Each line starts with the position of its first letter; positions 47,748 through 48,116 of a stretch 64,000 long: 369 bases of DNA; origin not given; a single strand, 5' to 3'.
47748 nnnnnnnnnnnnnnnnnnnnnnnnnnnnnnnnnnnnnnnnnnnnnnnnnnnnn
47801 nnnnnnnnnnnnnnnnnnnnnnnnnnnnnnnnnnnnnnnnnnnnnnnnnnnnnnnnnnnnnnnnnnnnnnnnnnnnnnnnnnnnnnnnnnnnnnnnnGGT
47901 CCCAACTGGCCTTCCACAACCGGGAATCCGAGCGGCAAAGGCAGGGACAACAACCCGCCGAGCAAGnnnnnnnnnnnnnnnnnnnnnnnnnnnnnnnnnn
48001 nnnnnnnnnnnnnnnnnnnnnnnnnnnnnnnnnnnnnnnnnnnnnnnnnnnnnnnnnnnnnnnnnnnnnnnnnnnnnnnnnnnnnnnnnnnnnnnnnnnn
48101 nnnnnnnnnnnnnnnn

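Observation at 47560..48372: Two tandem promoter-ORF-terminator cassettes encoding glycine-rich peptides with a shared novel motif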

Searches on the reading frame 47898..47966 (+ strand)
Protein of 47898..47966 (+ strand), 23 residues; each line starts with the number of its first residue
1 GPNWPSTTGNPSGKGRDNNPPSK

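Call 20: find_related_loci(query=A2, collection=genome_contigs, flank=6000)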
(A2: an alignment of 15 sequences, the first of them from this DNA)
Query A2 (23 aa) in genome_contigs; peptide patterns used: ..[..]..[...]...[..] (x = any residue, [..] = any of these).
600 stretches matched a pattern (row limit reached: there are more); 273 encode a relative of the query (tblastn E <= 1e-3); the best 80 are kept; 80 distinct loci.
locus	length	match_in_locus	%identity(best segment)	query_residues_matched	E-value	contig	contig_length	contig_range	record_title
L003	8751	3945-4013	91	1-23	1e-9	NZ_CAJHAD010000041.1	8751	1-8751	Psychrobacter immobilis isolate Psychrobacter immobilis S3, whole genome shotgun sequence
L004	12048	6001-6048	94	4-19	4e-8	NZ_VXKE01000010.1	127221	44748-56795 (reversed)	Helicobacter canis strain CCUG 32756T contig_0000010, whole genome shotgun sequence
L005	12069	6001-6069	87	1-23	6e-8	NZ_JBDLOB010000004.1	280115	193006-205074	Psychrobacter proteolyticus strain EA NODE_4_length_280115_cov_118.577685, whole genome shotgun sequence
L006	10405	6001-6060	90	4-23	7e-8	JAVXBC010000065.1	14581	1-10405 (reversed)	MAG: Acinetobacter sp. isolate CGS5Y2-bin4 NODE_3722_length_14581_cov_93.648974, whole genome shotgun sequence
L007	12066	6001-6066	86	2-23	2e-7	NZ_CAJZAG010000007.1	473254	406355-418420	Cupriavidus pampae strain LMG 32289 isolate CPDB6, whole genome shotgun sequence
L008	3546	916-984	87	1-23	2e-7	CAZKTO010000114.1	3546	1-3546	MAG TPA_asm: uncultured Dehalococcoidia bacterium isolate SRP119689_co1_48 genome assembly, contig: NODE_47036_length_35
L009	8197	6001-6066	91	2-23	3e-7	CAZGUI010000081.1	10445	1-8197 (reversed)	MAG TPA_asm: uncultured Bacteroides sp. isolate binchicken_co157_435 genome assembly, contig: NODE_15523_length_10445_co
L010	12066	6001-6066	86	2-23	4e-7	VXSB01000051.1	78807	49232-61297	MAG: Chloroflexi bacterium isolate SB0664_bin_6 NODE_310_length_78807_cov_27.918859, whole genome shotgun sequence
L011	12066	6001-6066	86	2-23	4e-7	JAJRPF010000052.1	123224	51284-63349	MAG: Planctomycetota bacterium isolate Dive100_bin1.14 k141_904744, whole genome shotgun sequence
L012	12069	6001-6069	83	1-23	3e-7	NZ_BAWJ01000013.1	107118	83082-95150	Psychrobacter sp. JCM 18903, whole genome shotgun sequence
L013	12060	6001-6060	90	4-23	5e-7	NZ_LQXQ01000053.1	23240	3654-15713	Acinetobacter sp. CFCC 10889 contig00054, whole genome shotgun sequence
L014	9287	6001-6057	95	5-23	6e-7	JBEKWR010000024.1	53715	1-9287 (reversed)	MAG: Candidatus Bathyarchaeia archaeon isolate SPRUCE 632 SPRUCE_632_24, whole genome shotgun sequence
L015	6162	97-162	86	2-23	5e-7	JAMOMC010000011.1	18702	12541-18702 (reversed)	MAG: Campylobacterales bacterium isolate 4281-140_maxbin2_scaf2bin.081 4281-140_scaffold_1162_c1, whole genome shotgun s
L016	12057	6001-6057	95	4-22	5e-7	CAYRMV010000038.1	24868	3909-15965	MAG TPA_asm: uncultured Flavobacteriales bacterium isolate SRP220891_co4_450 genome assembly, contig: NODE_3339_length_2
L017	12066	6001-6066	86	2-23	4e-7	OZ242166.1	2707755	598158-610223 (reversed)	MAG: Dehalococcoidia bacterium isolate be122cbf-eca0-411e-9aa7-55becfc1bdda genome assembly, chromosome: 1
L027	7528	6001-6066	86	2-23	9e-7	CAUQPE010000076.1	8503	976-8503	MAG TPA_asm: uncultured Campylobacter sp. isolate ERR9968708_bin.24_MetaWRAP_v1.3_MAG genome assembly, contig: ERZ216160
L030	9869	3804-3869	86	2-23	9e-7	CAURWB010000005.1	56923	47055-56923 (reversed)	MAG TPA_asm: uncultured Campylobacter sp. isolate ERR9969211_bin.17_MetaWRAP_v1.3_MAG genome assembly, contig: ERZ216159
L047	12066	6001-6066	82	2-23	2e-6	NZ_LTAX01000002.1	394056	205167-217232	Marinomonas gallaica strain Cmf 17.2 NODE_2, whole genome shotgun sequence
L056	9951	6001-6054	94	5-22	2e-6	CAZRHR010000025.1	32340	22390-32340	MAG TPA_asm: uncultured Candidatus Competibacteraceae bacterium isolate SRP319275_co3_2 genome assembly, contig: NODE_16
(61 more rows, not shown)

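Call 21: find_related_loci(query=A2, collection=viral_contigs, flank=6000)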
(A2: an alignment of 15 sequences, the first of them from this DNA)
Query A2 (23 aa) in viral_contigs; peptide patterns used: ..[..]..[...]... (x = any residue, [..] = any of these).
125 stretches matched a pattern; 30 encode a relative of the query (tblastn E <= 1e-3); 30 distinct loci.
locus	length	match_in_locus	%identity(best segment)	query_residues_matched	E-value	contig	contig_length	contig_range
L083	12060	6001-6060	95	4-23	6e-8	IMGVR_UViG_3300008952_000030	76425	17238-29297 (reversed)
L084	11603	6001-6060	95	4-23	6e-8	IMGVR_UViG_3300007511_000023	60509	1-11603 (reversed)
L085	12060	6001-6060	95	4-23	6e-8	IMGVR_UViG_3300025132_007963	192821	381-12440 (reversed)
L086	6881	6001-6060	90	4-23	2e-7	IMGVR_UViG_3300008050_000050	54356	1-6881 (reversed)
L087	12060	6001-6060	90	4-23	2e-7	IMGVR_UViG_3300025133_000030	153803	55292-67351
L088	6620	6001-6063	81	3-23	4e-7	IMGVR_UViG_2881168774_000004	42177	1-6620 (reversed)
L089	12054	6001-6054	94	4-21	8e-7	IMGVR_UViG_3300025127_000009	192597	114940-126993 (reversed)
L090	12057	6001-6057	84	4-22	1e-6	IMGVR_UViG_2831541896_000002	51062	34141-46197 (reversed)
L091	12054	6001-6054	89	4-21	2e-6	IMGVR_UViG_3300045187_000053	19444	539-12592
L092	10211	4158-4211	89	4-21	2e-6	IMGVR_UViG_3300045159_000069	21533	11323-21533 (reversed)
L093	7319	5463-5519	84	2-20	4e-6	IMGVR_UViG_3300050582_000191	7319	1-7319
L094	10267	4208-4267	80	2-21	1e-5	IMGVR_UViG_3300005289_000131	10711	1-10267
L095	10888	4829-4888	80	2-21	2e-5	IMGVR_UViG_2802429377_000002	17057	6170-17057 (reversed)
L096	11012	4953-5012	80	2-21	2e-5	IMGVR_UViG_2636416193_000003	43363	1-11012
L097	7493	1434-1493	80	2-21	2e-5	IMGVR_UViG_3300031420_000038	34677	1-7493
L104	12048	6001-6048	88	4-19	3e-5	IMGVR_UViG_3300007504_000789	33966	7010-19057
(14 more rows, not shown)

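Call 50: search_protein_families(library=pfam, proteins=[L104:29-1213:+, L104:1609-2193:-, L104:2279-2980:+, L104:3062-3784:+, L104:3766-4608:-, L104:4608-5606:+, L104:6591-7469:+, L104:7514-8911:+, L104:9631-10599:-, L104:10680-11408:+], max_evalue=0.001)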
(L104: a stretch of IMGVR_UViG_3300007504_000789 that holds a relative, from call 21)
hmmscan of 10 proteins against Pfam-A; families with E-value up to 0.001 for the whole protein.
L104:29-1213:+ (394 aa): 7 families
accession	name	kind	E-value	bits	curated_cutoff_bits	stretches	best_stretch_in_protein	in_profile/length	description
PF12796.13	Ank_2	-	4.6e-29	101.3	27.3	2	40-131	2-90/90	Ankyrin repeats (3 copies)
PF13637.12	Ank_4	-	3.8e-28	97.4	22.7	4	106-154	2-50/50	Ankyrin repeats (many copies)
PF00023.36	Ank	-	1e-27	95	21.1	3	68-99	2-33/33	Ankyrin repeat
PF13606.12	Ank_3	-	7.3e-24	81.3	22.3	2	68-95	2-29/30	Ankyrin repeat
PF13857.12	Ank_5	-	1.1e-19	70.8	27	2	120-173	1-56/56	Ankyrin repeats (many copies)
PF24521.3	Ank_KRIT1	-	1.8e-09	37.9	80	1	41-122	24-106/149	KRIT1 ankyrin-repeats domain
PF23745.1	ANK_LRRK2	-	0.00078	19.7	27.5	0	144-188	41-86/130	LRRK2 ANK repeat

L104:1609-2193:- (194 aa): 0 families

L104:2279-2980:+ (233 aa): 1 family
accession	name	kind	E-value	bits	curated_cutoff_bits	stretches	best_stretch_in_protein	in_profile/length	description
PF12036.14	DUF3522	-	6.9e-19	69.2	29.3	1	4-176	3-188/188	Protein of unknown function (DUF3522)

L104:3062-3784:+ (240 aa): 0 families

L104:3766-4608:- (280 aa): 1 family
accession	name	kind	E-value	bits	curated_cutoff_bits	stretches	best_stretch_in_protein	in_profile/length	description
PF01734.28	Patatin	-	1.2e-21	78.2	27.7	1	6-184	1-187/191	Patatin-like phospholipase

L104:4608-5606:+ (332 aa): 0 families

L104:6591-7469:+ (292 aa): 2 families
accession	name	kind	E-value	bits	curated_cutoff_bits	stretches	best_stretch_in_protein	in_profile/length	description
PF04848.19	Pox_A22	-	4.2e-08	33.9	22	1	4-184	3-140/143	Poxvirus A22 protein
PF09159.16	Ydc2-catalyt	-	0.00053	20.2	23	0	4-53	1-51/258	Mitochondrial resolvase Ydc2 / RNA splicing MRS1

L104:7514-8911:+ (465 aa): 1 family
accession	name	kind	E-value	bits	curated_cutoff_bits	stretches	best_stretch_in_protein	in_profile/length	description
PF19071.5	DUF5767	-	3.3e-13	50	26.9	1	217-296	5-84/84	Family of unknown function (DUF5767)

L104:9631-10599:- (322 aa): 0 families

L104:10680-11408:+ (242 aa): 0 families

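Call 54: search_protein_families(library=pfam, alignment_id=A5, max_evalue=0.00001)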
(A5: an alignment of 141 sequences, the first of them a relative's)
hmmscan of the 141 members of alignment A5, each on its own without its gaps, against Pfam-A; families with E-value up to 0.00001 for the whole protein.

A. member 1, L003:4177-4860:- (227 aa): 0 families

B. families by the number of members that match (of 141 scanned): 65 families (the first 25 are shown)
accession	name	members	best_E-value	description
PF01936.24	NYN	5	7.3e-32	NYN domain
PF01381.28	HTH_3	3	2e-14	Helix-turn-helix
PF00154.27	RecA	2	1.2e-40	recA bacterial DNA recombination protein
PF08804.16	gp32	2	1.9e-17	gp32 DNA binding protein like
PF00182.24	Glyco_hydro_19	2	2.9e-11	Chitinase class I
PF13560.12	HTH_31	2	2.5e-09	Helix-turn-helix domain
PF12844.13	HTH_19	2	3.9e-07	Helix-turn-helix domain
PF00425.24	Chorismate_bind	1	7.2e-97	chorismate binding enzyme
PF09544.15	DUF2381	1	7.6e-87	Protein of unknown function (DUF2381)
PF00118.29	Cpn60_TCP1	1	1.1e-72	TCP-1/cpn60 chaperonin family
PF02646.22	RmuC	1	5e-70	RmuC family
PF06067.16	DUF932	1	3.3e-66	Domain of unknown function (DUF932)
PF03851.20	UvdE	1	4.3e-60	UV-endonuclease UvdE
PF03060.21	NMO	1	8.4e-54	Nitronate monooxygenase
PF00109.32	ketoacyl-synt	1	5.6e-51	Beta-ketoacyl synthase, N-terminal domain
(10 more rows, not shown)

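Call 62: search_protein_families(library=padloc, proteins=[L006:6959-8062:-, L005:6227-7432:-, L027:4935-5390:+, L027:5383-5832:-, L030:3915-4556:+, L047:5437-5790:-, L047:6074-6475:-, L006:5623-6060:+, L013:4831-5841:+, L056:5289-5852:+], max_evalue=0.01)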
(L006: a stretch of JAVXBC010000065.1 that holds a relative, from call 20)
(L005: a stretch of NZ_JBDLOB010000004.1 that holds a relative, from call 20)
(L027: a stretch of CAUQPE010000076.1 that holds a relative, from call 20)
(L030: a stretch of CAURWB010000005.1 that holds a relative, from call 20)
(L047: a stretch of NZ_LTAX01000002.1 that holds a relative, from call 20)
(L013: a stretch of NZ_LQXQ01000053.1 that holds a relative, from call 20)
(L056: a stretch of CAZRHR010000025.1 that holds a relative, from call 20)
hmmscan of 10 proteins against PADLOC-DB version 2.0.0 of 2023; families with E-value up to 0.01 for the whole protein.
L006:6959-8062:- (367 aa): 0 families

L005:6227-7432:- (401 aa): 0 families

L027:4935-5390:+ (152 aa): 0 families

L027:5383-5832:- (149 aa): 0 families

L030:3915-4556:+ (214 aa): 0 families

L047:5437-5790:- (117 aa): 0 families

L047:6074-6475:- (133 aa): 0 families

L006:5623-6060:+ (146 aa): 0 families

L013:4831-5841:+ (337 aa): 0 families

L056:5289-5852:+ (188 aa): 0 families

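Call 73: search_dna_similar(query=L006:6959-8062:-, collection=plasmids, mode=protein, max_rows=12)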
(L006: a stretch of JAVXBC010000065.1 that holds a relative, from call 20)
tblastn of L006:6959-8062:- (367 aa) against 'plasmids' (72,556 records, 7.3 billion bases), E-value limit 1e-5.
Records with a match: 24; places in all: 25; records where one place covers at least 80% of the query: 18.
Best place of each record, by identity: <60% 24.
By first word of the organism name: Acinetobacter 24.
By predicted mobility (MOB-suite, as given by PLSDB): mobilizable 20; non-mobilizable 3; conjugative 1.
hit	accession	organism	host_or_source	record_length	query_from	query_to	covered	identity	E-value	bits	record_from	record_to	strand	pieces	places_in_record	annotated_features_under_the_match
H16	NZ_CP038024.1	Acinetobacter radioresistens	bacterial culture,soil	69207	9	359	96%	29.7%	6e-36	146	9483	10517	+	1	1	hypothetical protein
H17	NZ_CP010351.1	Acinetobacter johnsonii XBB1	Hospital sewage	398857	4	359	96%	28.9%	3e-27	148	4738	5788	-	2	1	hypothetical protein (x2)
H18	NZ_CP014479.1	Acinetobacter pittii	Homo sapiens,Wound swab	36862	9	359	96%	28.6%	2e-34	142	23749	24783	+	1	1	hypothetical protein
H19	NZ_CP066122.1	Acinetobacter bereziniae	Homo sapiens,sputum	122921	9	359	96%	28.6%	2e-34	142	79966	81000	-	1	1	hypothetical protein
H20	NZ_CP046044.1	Acinetobacter towneri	swine,mixed culture,feces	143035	9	359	96%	28.6%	2e-34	142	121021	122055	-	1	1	hypothetical protein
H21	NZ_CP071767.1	Acinetobacter towneri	porcine,cell culture,feces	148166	9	359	96%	28.6%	2e-34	142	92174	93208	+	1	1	hypothetical protein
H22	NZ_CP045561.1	Acinetobacter nosocomialis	Homo sapiens,blood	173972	9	359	96%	28.6%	2e-34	142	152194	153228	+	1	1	hypothetical protein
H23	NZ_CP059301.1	Acinetobacter baumannii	Homo sapiens,blood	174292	9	359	96%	28.6%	2e-34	142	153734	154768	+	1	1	hypothetical protein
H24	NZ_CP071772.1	Acinetobacter towneri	porcine,cell culture,feces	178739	9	359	96%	28.6%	2e-34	142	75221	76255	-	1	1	hypothetical protein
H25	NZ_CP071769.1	Acinetobacter towneri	porcine,cell culture,feces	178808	9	359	96%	28.6%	2e-34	142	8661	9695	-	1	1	hypothetical protein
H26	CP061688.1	Acinetobacter seifertii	Homo sapiens,blood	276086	9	359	96%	28.6%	2e-34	142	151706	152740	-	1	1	hypothetical protein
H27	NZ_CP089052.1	Acinetobacter ursingii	Homo sapiens,Genome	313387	9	359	96%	28.6%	2e-34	142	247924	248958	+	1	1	hypothetical protein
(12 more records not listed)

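Call 74: get_annotated_region(hit=H18, flank=3000)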
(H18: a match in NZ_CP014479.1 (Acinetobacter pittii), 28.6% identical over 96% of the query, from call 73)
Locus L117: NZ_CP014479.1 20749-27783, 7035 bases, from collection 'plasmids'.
description: Acinetobacter pittii strain AP_882 plasmid pOXA58-AP_882, complete sequence
organism: Acinetobacter pittii (NCBI taxid 48296)
taxonomy: Bacteria; Pseudomonadota; Gammaproteobacteria; Moraxellales; Moraxellaceae; Acinetobacter; Acinetobacter pittii
host: -; source: Homo sapiens,Wound swab; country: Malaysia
typing (MOB-suite, as given by PLSDB): mobilizable; replicon rep_cluster_1364; relaxase MOBQ
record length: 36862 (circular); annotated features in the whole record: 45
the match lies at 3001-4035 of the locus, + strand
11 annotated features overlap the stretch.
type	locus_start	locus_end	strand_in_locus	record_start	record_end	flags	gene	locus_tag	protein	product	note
CDS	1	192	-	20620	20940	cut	-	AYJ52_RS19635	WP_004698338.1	type II toxin-antitoxin system RelE/ParE family toxin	-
CDS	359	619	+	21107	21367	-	-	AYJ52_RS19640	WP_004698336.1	hypothetical protein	-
CDS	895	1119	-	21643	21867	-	-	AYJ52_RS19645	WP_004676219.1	helix-turn-helix transcriptional regulator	-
CDS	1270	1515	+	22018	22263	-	-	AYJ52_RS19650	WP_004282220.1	hypothetical protein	-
CDS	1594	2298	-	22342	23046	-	-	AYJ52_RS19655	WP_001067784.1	IS6-like element IS1006 family transposase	GO:0006313 - DNA transposition [Evidence IEA]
CDS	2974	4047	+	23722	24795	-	-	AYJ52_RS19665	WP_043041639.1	hypothetical protein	-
CDS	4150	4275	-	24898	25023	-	-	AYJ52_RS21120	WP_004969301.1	hypothetical protein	-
CDS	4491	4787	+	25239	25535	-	-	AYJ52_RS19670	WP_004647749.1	type II toxin-antitoxin system RelE/ParE family toxin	GO:0008219 - cell death [Evidence IEA]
CDS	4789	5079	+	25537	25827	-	-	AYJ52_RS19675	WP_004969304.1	addiction module antidote protein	-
CDS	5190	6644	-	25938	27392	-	-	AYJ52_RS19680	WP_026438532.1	SulP family inorganic anion transporter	-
CDS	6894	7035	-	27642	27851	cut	-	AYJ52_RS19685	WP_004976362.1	hypothetical protein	-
